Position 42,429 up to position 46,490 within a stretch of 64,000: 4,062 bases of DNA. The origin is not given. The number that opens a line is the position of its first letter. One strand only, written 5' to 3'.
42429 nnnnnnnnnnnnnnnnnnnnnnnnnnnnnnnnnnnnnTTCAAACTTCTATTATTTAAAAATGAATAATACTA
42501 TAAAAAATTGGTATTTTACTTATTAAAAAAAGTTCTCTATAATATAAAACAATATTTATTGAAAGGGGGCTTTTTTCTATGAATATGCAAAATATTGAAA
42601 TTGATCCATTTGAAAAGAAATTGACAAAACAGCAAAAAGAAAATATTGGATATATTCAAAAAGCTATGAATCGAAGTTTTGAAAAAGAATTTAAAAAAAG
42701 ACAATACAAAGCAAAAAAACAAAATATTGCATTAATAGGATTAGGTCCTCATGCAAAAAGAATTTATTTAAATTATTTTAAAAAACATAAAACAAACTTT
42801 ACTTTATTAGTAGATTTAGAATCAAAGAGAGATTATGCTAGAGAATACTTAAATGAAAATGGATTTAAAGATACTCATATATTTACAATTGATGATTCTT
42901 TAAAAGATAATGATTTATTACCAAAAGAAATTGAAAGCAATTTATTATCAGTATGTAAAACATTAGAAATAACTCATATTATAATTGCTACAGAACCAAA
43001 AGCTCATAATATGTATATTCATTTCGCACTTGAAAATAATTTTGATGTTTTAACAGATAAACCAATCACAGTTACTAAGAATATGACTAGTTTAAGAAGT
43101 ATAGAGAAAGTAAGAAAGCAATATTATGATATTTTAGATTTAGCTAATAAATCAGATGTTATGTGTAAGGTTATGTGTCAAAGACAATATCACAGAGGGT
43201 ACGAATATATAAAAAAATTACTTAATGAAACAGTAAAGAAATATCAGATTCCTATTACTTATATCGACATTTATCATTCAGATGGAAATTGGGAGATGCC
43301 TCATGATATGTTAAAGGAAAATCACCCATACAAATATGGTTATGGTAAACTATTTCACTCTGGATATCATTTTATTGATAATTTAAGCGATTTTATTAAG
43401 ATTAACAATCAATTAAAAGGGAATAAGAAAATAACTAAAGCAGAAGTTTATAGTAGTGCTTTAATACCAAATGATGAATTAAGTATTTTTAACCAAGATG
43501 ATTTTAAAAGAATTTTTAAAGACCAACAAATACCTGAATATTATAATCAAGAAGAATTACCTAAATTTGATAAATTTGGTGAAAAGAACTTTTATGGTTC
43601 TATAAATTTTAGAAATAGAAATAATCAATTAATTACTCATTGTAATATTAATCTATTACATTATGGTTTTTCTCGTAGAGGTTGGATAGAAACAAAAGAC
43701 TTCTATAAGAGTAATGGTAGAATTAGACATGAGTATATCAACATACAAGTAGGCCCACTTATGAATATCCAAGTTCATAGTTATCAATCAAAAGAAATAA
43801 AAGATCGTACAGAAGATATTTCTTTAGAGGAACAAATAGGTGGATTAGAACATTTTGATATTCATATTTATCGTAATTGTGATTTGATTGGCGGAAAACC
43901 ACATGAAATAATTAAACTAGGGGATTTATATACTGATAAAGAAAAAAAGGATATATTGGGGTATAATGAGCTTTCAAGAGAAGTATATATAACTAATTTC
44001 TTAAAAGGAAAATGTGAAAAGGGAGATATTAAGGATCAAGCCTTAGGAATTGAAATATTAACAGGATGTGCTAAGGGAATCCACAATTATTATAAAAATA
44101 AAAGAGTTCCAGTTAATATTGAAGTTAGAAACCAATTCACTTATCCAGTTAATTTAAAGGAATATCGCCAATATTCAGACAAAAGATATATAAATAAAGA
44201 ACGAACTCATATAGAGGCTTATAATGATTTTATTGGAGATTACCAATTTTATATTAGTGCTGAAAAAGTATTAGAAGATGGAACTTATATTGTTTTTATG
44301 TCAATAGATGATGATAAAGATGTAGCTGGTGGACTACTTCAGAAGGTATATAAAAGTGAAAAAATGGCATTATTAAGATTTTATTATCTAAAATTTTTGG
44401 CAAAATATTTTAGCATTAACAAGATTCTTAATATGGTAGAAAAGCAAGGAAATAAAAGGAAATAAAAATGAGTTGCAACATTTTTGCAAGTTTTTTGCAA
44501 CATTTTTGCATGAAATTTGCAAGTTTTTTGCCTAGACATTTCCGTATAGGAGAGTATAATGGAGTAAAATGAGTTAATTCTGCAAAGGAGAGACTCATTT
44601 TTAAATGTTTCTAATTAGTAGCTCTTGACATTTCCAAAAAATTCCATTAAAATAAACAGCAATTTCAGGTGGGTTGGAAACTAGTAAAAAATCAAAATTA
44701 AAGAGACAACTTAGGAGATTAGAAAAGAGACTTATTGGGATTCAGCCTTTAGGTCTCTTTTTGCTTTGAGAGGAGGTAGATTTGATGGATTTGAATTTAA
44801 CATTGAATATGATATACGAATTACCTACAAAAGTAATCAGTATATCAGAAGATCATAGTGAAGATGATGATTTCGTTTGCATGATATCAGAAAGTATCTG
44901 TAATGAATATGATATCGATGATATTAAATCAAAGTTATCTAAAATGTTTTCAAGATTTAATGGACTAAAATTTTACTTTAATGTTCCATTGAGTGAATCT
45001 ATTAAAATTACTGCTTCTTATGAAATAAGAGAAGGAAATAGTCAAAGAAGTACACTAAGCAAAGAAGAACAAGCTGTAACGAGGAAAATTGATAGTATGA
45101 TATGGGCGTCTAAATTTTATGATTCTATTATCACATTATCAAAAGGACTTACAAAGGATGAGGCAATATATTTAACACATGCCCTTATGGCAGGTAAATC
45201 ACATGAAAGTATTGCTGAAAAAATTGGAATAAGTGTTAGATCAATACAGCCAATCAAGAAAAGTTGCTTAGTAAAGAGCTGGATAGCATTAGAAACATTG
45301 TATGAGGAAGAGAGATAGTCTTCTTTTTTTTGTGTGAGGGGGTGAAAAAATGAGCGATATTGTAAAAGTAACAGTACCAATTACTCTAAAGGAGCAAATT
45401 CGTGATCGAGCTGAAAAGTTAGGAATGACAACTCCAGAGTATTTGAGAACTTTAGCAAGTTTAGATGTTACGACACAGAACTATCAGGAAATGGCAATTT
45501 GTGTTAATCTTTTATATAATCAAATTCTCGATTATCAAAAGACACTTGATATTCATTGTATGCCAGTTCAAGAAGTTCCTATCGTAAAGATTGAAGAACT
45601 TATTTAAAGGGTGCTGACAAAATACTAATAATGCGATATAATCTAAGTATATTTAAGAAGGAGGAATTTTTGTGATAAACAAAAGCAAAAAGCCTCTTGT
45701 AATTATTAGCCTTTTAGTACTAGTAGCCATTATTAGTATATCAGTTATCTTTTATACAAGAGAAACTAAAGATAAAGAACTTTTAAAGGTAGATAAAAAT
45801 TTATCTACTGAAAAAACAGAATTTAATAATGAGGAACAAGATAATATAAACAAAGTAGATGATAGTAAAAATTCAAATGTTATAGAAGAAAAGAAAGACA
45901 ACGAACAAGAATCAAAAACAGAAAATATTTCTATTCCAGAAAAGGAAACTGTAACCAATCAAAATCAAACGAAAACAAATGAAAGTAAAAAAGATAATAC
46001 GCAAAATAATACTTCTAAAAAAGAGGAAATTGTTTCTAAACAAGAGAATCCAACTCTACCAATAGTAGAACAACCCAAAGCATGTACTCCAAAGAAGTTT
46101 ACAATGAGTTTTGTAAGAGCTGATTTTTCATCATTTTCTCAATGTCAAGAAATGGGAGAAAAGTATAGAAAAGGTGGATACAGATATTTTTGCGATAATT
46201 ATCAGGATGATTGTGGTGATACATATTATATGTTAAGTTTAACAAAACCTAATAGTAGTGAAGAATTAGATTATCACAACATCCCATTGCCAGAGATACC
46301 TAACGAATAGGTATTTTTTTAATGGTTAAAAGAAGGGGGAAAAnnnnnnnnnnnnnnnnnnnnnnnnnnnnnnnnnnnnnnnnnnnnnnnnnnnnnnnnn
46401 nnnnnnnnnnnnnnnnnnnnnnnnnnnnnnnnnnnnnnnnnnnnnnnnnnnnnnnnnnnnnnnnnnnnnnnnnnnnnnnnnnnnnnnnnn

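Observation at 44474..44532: Helically phased 11-bp TGCA/T-tract array at the boundary of the conjugative module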

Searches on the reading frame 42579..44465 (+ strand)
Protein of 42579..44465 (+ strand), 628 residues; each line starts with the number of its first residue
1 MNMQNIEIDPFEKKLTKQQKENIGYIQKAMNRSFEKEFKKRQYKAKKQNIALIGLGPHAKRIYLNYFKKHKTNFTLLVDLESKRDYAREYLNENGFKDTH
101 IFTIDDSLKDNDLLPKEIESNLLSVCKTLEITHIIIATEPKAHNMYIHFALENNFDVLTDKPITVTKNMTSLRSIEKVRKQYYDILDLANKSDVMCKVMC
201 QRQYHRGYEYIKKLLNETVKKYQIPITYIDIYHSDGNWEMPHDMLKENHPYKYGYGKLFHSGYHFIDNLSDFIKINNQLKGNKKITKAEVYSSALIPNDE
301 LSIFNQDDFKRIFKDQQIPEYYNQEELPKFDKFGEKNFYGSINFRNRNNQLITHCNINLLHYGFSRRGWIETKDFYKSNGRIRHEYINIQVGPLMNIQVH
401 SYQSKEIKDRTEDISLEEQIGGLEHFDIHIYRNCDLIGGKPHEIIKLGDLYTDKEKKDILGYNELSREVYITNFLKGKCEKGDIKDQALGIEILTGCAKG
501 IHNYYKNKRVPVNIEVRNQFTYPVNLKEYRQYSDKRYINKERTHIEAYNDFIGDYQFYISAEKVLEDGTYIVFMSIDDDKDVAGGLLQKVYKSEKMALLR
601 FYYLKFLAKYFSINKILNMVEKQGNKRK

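Call 6: search_protein_families(library=pfam, proteins=[window:42579-44465:+], max_evalue=0.01)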
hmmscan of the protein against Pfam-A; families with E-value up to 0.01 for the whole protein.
window:42579-44465:+ (628 aa): 1 family
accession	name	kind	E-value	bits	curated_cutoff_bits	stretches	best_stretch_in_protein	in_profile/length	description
PF01408.29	GFO_IDH_MocA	-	1.2e-06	29.6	24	1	49-167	2-99/120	Oxidoreductase family, NAD-binding Rossmann fold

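Call 13: search_protein_families(library=ncbifam, proteins=[window:42579-44465:+], max_evalue=0.1)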
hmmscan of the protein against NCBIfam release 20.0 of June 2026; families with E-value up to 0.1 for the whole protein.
window:42579-44465:+ (628 aa): 2 families
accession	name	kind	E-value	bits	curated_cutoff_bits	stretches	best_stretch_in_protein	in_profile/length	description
TIGR04380.1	myo_inos_iolG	equivalog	0.00095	18.1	355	1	119-216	53-138/330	inositol 2-dehydrogenase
NF008607.0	PRK11579.1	subfamily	0.034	13.1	330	1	124-219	58-141/346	oxidoreductase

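Call 14: search_protein_families(library=phrogs, proteins=[window:42579-44465:+], max_evalue=0.1)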
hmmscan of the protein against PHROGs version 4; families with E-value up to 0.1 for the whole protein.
window:42579-44465:+ (628 aa): 1 family
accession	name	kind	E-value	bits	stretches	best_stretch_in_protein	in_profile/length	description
phrog_8830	-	unknown function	0.032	15.2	0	267-310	37-80/114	-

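Call 31: find_related_loci(query=A1, collection=genome_contigs, flank=8000)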
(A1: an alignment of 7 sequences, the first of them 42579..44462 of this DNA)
Query A1 (628 aa) in genome_contigs; peptide patterns used: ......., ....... (x = any residue, [..] = any of these).
589 stretches matched a pattern; 12 encode a relative of the query (tblastn E <= 1e-3); 12 distinct loci.
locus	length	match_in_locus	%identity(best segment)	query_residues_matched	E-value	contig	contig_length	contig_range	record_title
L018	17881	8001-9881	94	1-627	0e+0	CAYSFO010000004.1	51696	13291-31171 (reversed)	MAG TPA_asm: uncultured Muribaculaceae bacterium isolate SRP199465_co1_282 genome assembly, contig: NODE_1298_length_516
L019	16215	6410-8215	81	25-626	0e+0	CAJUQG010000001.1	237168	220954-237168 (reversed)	MAG TPA_asm: uncultured Bacilli bacterium isolate MGBC163973 genome assembly, contig: MGBC163973.1, whole genome shotgun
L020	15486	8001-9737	63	43-622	0e+0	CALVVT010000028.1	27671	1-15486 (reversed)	MAG: uncultured Bacilli bacterium isolate E07__bin2 genome assembly, contig: E07__k127_4329126, whole genome shotgun seq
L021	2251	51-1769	61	43-616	0e+0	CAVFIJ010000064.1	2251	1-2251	Bacteroidaceae bacterium isolate SRR8978484_cleanbin_000007 genome assembly, contig: Spades_SRR8978484_contig_3900, whol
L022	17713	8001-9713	59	48-622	0e+0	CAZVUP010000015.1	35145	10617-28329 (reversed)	MAG TPA_asm: uncultured Muribaculaceae bacterium isolate SRP278969_co2_176 genome assembly, contig: NODE_867_length_3514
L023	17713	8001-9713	60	48-622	0e+0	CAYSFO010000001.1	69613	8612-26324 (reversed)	MAG TPA_asm: uncultured Muribaculaceae bacterium isolate SRP199465_co1_282 genome assembly, contig: NODE_674_length_6961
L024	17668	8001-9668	57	48-607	0e+0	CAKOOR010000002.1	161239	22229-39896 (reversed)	MAG: uncultured Bacilli bacterium isolate REFINED_METABAT215_TOP10_CONTIGS_1500_ASSEMBLY_K77_MERGED__Hadza_PheChl_Fiber-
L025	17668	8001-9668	57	48-607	0e+0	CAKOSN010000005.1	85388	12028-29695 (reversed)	MAG: uncultured Bacilli bacterium isolate REFINED_METABAT215_TOP10_CONTIGS_1500_ASSEMBLY_K77_MERGED__Hadza_PheChl_Fiber-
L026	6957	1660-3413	55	42-625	0e+0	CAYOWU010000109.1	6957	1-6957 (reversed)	MAG TPA_asm: uncultured Lachnospiraceae bacterium isolate SRP287540_co1_302 genome assembly, contig: NODE_11917_length_6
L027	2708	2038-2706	79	5-233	3e-120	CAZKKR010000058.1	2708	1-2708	MAG TPA_asm: uncultured Muribaculaceae bacterium isolate SRP278969_co2_99 genome assembly, contig: NODE_65846_length_270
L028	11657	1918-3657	63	48-626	0e+0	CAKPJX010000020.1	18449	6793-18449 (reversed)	MAG: uncultured Bacilli bacterium isolate REFINED_METABAT215_TOP10_CONTIGS_1500_ASSEMBLY_K77_MERGED__Hadza_MoBio_hadza-E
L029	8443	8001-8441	64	13-162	1e-54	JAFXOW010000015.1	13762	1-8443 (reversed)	MAG: Bacilli bacterium isolate RGIG6611 Sheep_Rumen-1__c239315, whole genome shotgun sequence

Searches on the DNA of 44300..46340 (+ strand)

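Call 9: search_dna_similar(query=window:44400-46340:+, collection=plasmids, mode=distant, max_rows=20)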
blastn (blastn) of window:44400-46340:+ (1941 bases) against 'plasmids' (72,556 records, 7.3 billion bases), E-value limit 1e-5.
No match.

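Call 26: search_rna_families(source=window, start=44300, end=44900, threshold=evalue, max_evalue=10)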
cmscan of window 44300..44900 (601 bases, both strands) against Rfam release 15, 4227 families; matches with E-value up to 10: 12.
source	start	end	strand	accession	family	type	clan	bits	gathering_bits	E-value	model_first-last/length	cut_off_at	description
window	44430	44561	+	RF01743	leu-phe_leader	Cis-reg; leader;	-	20.8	70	0.64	1-162/162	no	leu/phe leader RNA from Lactococcus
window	44441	44548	+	RF01470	rli38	Gene; sRNA;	-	20.1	49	2.9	1-150/150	no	Listeria sRNA rli38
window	44478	44526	+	RF02751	ES036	Gene; sRNA;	-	18.8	37.6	0.58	1-43/43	no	ES036 (CssrF) sRNA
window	44482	44526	+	RF03697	mir-722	Gene; miRNA;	-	17.5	81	1.9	1-67/67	no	mir-722 microRNA precursor family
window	44473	44533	+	RF03694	mir-266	Gene; miRNA;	-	17.2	80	1.9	1-83/83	no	mir-266 microRNA precursor family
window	44472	44537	+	RF00708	mir-450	Gene; miRNA;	-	16.9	60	7.4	1-78/78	no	mir-450 microRNA precursor family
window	44301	44359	+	RF00323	snoR79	Gene; snRNA; snoRNA; CD-box;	-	16.5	80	2.1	1-65/65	no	Small nucleolar RNA R79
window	44561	44669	-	RF02119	FTX_1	Gene; lncRNA;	-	16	50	1.6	1-71/71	no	FTX transcript, XIST regulator conserved region 1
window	44821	44881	-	RF00211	SNORD35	Gene; snRNA; snoRNA; CD-box;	CL00056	15.2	36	2.2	1-88/88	no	Small nucleolar RNA SNORD35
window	44303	44331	+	RF01306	sR52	Gene; snRNA; snoRNA; CD-box;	-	14.6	50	1.7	31-60/60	no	Small nucleolar RNA sR52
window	44832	44897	-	RF01714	Ocean-V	Gene; sRNA;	-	14.6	75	5.8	1-72/72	no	Ocean-V RNA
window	44300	44376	-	RF02706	TeloSII_ncR30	Gene; sRNA;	-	10.1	86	8.9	1-80/226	3'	TeloSII non coding RNA 30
